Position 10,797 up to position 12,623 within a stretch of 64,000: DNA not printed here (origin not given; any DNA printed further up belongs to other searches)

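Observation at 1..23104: An Arn-like lipid-linked aminopentose pathway that appears to feed four predicted GT-C transferases (two AftD-like giants and two ArnT-like proteins)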

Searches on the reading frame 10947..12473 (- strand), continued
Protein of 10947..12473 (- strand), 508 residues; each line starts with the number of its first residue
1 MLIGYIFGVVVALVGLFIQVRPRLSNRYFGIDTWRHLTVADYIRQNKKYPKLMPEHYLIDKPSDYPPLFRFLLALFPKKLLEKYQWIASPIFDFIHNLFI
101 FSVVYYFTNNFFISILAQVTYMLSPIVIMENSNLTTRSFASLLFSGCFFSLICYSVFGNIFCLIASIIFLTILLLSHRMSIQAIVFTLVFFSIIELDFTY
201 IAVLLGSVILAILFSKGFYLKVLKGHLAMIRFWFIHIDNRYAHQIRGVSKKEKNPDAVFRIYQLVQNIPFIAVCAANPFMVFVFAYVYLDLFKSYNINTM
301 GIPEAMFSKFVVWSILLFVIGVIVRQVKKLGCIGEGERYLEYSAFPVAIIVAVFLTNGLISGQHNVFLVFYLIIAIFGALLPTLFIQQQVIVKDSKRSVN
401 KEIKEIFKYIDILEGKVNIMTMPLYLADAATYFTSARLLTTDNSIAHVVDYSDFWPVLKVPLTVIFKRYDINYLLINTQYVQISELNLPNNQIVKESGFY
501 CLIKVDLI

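Call 55: search_protein_families(library=ncbifam, proteins=[L003:13896-15062:+, L006:11854-13035:+, L013:14395-15621:+, L003:11779-12741:+, L009:11500-12480:+], max_evalue=1e-20)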
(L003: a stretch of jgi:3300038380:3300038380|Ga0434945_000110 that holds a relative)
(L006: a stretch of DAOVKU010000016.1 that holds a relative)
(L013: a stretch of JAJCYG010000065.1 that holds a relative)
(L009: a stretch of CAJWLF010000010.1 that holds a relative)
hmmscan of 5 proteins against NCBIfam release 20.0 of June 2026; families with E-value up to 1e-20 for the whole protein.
L003:13896-15062:+ (389 aa): 7 families
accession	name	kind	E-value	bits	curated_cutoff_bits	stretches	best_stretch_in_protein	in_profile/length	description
NF008658.2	PRK11658.1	equivalog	1.7e-129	431.7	631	1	7-384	4-378/379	UDP-4-amino-4-deoxy-L-arabinose aminotransferase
TIGR03588.1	PseC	equivalog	6.3e-123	410.4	423.5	1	7-382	1-379/380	UDP-4-amino-4,6-dideoxy-N-acetyl-beta-L-altrosamine transaminase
NF008687.0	PRK11706.1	equivalog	5.6e-84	282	375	1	9-383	3-374/375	dTDP-4-amino-4,6-dideoxygalactose transaminase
TIGR04181.1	NHT_00031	hypoth_equivalog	1.1e-78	264.7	420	1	9-362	2-357/359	LegC family aminotransferase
TIGR02379.1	ECA_wecE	subfamily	1.7e-73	247.6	434.85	1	8-383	2-375/376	dTDP-4-amino-4,6-dideoxy-D-glucose transaminase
NF011936.0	PRK15407.1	equivalog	1.9e-68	231.2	423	1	11-386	40-439/440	lipopolysaccharide biosynthesis protein RfbH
TIGR04427.1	PLP_DesI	equivalog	8.8e-54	183.1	650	1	23-383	38-383/390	dTDP-4-dehydro-6-deoxyglucose aminotransferase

L006:11854-13035:+ (394 aa): 7 families
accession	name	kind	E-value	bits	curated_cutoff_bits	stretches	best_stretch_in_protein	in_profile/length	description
NF008658.2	PRK11658.1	equivalog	5.8e-135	449.8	631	1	9-390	2-378/379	UDP-4-amino-4-deoxy-L-arabinose aminotransferase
TIGR03588.1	PseC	equivalog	2.2e-129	431.7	423.5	1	11-389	1-380/380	UDP-4-amino-4,6-dideoxy-N-acetyl-beta-L-altrosamine transaminase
NF008687.0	PRK11706.1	equivalog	2e-83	280.2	375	1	12-389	2-374/375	dTDP-4-amino-4,6-dideoxygalactose transaminase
TIGR04181.1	NHT_00031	hypoth_equivalog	1.7e-79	267.3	420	1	12-368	1-357/359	LegC family aminotransferase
TIGR02379.1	ECA_wecE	subfamily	6.5e-70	235.8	434.85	1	11-389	1-375/376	dTDP-4-amino-4,6-dideoxy-D-glucose transaminase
NF011936.0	PRK15407.1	equivalog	3.1e-64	217.3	423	1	6-391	31-438/440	lipopolysaccharide biosynthesis protein RfbH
TIGR04427.1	PLP_DesI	equivalog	4.6e-57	193.9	650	1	30-389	41-383/390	dTDP-4-dehydro-6-deoxyglucose aminotransferase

L013:14395-15621:+ (409 aa): 7 families
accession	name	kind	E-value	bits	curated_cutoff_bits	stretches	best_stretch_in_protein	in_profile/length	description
NF008658.2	PRK11658.1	equivalog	3.9e-127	424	631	1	29-408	2-377/379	UDP-4-amino-4-deoxy-L-arabinose aminotransferase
TIGR03588.1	PseC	equivalog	7.1e-119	397.1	423.5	1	32-408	2-380/380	UDP-4-amino-4,6-dideoxy-N-acetyl-beta-L-altrosamine transaminase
NF008687.0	PRK11706.1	equivalog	3.1e-80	269.7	375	1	33-407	3-373/375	dTDP-4-amino-4,6-dideoxygalactose transaminase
TIGR04181.1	NHT_00031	hypoth_equivalog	4.5e-73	246.2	420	1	33-387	2-357/359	LegC family aminotransferase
TIGR02379.1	ECA_wecE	subfamily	6.2e-68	229.3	434.85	1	32-407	2-374/376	dTDP-4-amino-4,6-dideoxy-D-glucose transaminase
NF011936.0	PRK15407.1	equivalog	1.3e-61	208.7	423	1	28-408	33-436/440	lipopolysaccharide biosynthesis protein RfbH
TIGR04427.1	PLP_DesI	equivalog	1.2e-52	179.3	650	1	49-405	40-380/390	dTDP-4-dehydro-6-deoxyglucose aminotransferase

L003:11779-12741:+ (321 aa): 10 families
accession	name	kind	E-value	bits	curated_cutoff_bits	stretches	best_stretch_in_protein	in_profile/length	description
NF008872.0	PRK11908.1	equivalog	1e-64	218.8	294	1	1-319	1-338/349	bifunctional UDP-4-keto-pentose/UDP-xylose synthase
NF005998.1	PRK08125.1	equivalog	4.4e-56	190.6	777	1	2-316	316-649/649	bifunctional UDP-4-amino-4-deoxy-L-arabinose formyltransferase/UDP-glucuronic acid oxidase ArnA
TIGR04180.1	EDH_00030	hypoth_equivalog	2.1e-45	155.1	475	1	4-301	1-294/297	NAD-dependent 4,6-dehydratase LegB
TIGR01181.1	dTDP_gluc_dehyt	equivalog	2.3e-45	155.1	365.1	1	3-319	1-314/321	dTDP-glucose 4,6-dehydratase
TIGR01179.1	galE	equivalog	8.3e-36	123.5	262.3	1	3-316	1-325/332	UDP-glucose 4-epimerase GalE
TIGR02197.1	heptose_epim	equivalog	2.6e-32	112.3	274.6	1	4-318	1-315/316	ADP-glyceromanno-heptose 6-epimerase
NF007490.0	PRK10084.1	subfamily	1.3e-26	93.5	649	1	3-317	2-335/361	dTDP-glucose 4,6-dehydratase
NF007582.0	PRK10217.1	equivalog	1.2e-25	90.4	698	1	1-316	1-331/355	dTDP-glucose 4,6-dehydratase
NF047922.1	GDPFucSynFcl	equivalog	1.9e-24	86.7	500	1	3-316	4-301/308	GDP-L-fucose synthase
NF011728.1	PRK15181.1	equivalog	4.2e-24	85.2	760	1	4-319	18-340/348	Vi polysaccharide biosynthesis UDP-N-acetylglucosaminuronic acid C-4 epimerase TviC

L009:11500-12480:+ (327 aa): 9 families
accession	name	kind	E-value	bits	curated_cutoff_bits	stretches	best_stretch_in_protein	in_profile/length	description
NF008872.0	PRK11908.1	equivalog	5.2e-60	203.3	294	1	6-322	2-337/349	bifunctional UDP-4-keto-pentose/UDP-xylose synthase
NF005998.1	PRK08125.1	equivalog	2.7e-51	174.7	777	1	5-320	315-649/649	bifunctional UDP-4-amino-4-deoxy-L-arabinose formyltransferase/UDP-glucuronic acid oxidase ArnA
TIGR01181.1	dTDP_gluc_dehyt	equivalog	6e-35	120.8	365.1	1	7-322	1-313/321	dTDP-glucose 4,6-dehydratase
TIGR04180.1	EDH_00030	hypoth_equivalog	9.2e-33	113.6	475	1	8-307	1-296/297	NAD-dependent 4,6-dehydratase LegB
TIGR01179.1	galE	equivalog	4.5e-30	104.6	262.3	1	7-323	1-328/332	UDP-glucose 4-epimerase GalE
TIGR02197.1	heptose_epim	equivalog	4.2e-25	88.6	274.6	1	8-319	1-312/316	ADP-glyceromanno-heptose 6-epimerase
NF047922.1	GDPFucSynFcl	equivalog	1.7e-22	80.2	500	0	109-322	92-303/308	GDP-L-fucose synthase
NF007490.0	PRK10084.1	subfamily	8.2e-22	77.7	649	1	6-322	1-336/361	dTDP-glucose 4,6-dehydratase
NF011728.1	PRK15181.1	equivalog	1.7e-21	76.6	760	1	7-321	17-338/348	Vi polysaccharide biosynthesis UDP-N-acetylglucosaminuronic acid C-4 epimerase TviC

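Call 65: search_protein_families(library=pfam, proteins=[L027:4753-6567:+, L027:6714-7421:+, L027:7476-8192:+, L027:7583-9772:+, L027:11501-12760:+, L027:12791-14218:+, L027:14227-15264:+, L027:14946-18878:+, L009:12541-13758:+, L009:9158-9916:-], max_evalue=0.0001)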
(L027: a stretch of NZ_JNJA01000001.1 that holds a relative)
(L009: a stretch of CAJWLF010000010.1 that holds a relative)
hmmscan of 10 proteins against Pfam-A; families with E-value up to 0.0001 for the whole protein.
L027:4753-6567:+ (604 aa): 0 families

L027:6714-7421:+ (235 aa): 2 families
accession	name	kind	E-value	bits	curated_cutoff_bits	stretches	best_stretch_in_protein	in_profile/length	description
PF00483.29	NTP_transferase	-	6.6e-49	167.1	21.2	1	4-232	1-243/245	Nucleotidyl transferase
PF12804.13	NTP_transf_3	-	4.1e-11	43.7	27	1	5-132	1-121/160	MobA-like NTP transferase domain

L027:7476-8192:+ (238 aa): 1 family
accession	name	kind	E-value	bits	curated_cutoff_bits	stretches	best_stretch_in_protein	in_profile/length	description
PF00583.31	Acetyltransf_1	-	3.7e-07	30.9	20.7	1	171-214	72-115/116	Acetyltransferase (GNAT) family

L027:7583-9772:+ (729 aa): 4 families
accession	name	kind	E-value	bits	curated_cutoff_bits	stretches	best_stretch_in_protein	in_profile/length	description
PF00288.32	GHMP_kinases_N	-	2.1e-14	53.9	22.3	1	282-363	8-87/87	GHMP kinases N terminal domain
PF08544.19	GHMP_kinases_C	-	8.5e-14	52.2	21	1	437-515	2-81/85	GHMP kinases C terminal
PF13580.11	SIS_2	-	1.7e-13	51.3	27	1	553-683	6-138/138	SIS domain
PF01380.27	SIS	-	6.6e-07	29.6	25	1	640-692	45-97/131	SIS domain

L027:11501-12760:+ (419 aa): 2 families
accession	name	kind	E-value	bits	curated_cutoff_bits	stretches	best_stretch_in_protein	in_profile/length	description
PF13692.12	Glyco_trans_1_4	-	2.9e-19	70.1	27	1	227-375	2-142/142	Glycosyl transferases group 1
PF00534.26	Glycos_transf_1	-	7.5e-16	58.6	26.4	1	224-380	13-163/172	Glycosyl transferases group 1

L027:12791-14218:+ (475 aa): 5 families
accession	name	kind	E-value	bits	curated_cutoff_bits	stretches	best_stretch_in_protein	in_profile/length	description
PF13692.12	Glyco_trans_1_4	-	4.7e-28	98.7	27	1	281-429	2-142/142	Glycosyl transferases group 1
PF00534.26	Glycos_transf_1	-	3.6e-25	88.9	26.4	1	271-442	6-171/172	Glycosyl transferases group 1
PF13524.12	Glyco_trans_1_2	-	3.3e-17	63.2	25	1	306-455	9-140/144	Glycosyl transferase-like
PF13579.12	Glyco_trans_4_4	-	2.6e-13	51.1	29.7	1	93-255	16-158/158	Glycosyl transferase 4-like domain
PF13439.12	Glyco_transf_4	-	1.4e-11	45.1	28.5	1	142-259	62-169/170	Glycosyltransferase Family 4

L027:14227-15264:+ (345 aa): 2 families
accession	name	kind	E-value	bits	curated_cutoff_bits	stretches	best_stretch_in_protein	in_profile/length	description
PF04055.27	Radical_SAM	-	1.5e-12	48.4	29.5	1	10-142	1-139/166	Radical SAM superfamily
PF13186.11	SPASM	-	1.1e-09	38.8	21.5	1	241-306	1-66/67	Iron-sulfur cluster-binding domain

L027:14946-18878:+ (1310 aa): 0 families

L009:12541-13758:+ (406 aa): 3 families
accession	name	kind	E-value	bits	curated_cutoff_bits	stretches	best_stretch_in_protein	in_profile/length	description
PF00583.31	Acetyltransf_1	-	9.1e-09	36.1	20.7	1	46-145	23-116/116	Acetyltransferase (GNAT) family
PF13527.13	Acetyltransf_9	-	2.9e-07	31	25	1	48-147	32-126/127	Acetyltransferase (GNAT) domain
PF13508.13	Acetyltransf_7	-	5.1e-07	30.4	27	1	57-146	3-83/84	Acetyltransferase (GNAT) domain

L009:9158-9916:- (253 aa): 0 families

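Call 75: search_protein_representatives(alignment_id=A1)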
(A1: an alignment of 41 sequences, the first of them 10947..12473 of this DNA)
Query: 41 sequences, 507 profile positions. Proteins with E-value up to 0.001 (for the whole library): 1785; up to 1e-10: 1327; up to 1e-30: 449. The best 150 are listed.
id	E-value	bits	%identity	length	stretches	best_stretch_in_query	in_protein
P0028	6.0e-206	701.4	-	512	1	3-506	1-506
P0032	1.8e-203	693.3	-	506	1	3-506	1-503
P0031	1.3e-194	664.0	-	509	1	4-506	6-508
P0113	7.2e-190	648.4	-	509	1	4-506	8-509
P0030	3.0e-188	643.0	-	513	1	4-506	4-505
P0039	3.4e-188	642.8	-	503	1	2-506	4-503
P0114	9.4e-188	641.4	-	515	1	6-506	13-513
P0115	1.6e-180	617.5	-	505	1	5-506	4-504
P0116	1.3e-179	614.5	-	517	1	3-505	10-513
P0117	8.7e-177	605.2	-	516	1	4-506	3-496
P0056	1.5e-175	601.1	-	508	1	3-506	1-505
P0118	6.5e-173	592.4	-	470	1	38-505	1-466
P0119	2.4e-168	577.4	-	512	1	5-506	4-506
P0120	1.6e-167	574.7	-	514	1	4-506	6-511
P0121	5.6e-162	556.4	-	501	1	13-506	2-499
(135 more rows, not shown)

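Call 77: search_protein_families(library=pfam, alignment_id=A3, max_evalue=0.1)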
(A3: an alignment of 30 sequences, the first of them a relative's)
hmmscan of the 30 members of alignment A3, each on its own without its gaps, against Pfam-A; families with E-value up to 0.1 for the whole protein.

A. member 1, P0145 (500 aa): 0 families

B. families by the number of members that match (of 30 scanned): 3 families
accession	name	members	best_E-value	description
PF15879.10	MWFE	1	0.0043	NADH-ubiquinone oxidoreductase MWFE subunit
PF20176.3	DUF6541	1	0.017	Family of unknown function (DUF6541)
PF17328.7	DUF5366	1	0.081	Family of unknown function (DUF5366)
